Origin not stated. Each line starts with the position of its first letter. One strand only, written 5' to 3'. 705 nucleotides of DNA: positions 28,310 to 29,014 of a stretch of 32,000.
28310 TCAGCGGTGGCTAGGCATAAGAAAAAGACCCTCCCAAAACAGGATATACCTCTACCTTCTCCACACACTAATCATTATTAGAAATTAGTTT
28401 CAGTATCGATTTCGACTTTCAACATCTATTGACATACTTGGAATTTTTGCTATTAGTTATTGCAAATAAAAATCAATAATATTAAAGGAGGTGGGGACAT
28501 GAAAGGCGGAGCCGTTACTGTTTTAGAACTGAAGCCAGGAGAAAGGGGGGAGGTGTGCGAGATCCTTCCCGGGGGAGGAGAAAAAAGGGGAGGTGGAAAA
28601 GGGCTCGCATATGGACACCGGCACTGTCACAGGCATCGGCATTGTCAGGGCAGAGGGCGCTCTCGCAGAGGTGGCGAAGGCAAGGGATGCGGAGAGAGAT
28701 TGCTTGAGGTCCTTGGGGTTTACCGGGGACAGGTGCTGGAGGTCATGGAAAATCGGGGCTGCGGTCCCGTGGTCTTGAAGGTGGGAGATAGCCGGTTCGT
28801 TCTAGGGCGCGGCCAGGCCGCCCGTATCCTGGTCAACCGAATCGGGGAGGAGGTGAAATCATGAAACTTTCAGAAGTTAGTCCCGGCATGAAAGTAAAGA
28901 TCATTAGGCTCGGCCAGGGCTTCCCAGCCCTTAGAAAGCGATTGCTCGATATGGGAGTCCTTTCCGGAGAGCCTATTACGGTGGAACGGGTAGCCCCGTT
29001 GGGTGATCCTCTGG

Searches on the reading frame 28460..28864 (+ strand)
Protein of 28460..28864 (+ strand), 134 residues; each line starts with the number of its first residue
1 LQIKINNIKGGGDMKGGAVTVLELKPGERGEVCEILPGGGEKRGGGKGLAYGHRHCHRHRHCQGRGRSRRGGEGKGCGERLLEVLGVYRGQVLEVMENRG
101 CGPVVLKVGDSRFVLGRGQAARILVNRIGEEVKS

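Call 10: search_protein_families(library=pfam, proteins=[window:28460-28864:+], max_evalue=0.01)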
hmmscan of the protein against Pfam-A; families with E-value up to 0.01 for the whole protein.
window:28460-28864:+ (134 aa): 1 family
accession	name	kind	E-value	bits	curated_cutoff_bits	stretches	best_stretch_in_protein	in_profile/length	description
PF04023.20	FeoA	-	2.1e-09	37.8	23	1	80-126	26-73/74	FeoA domain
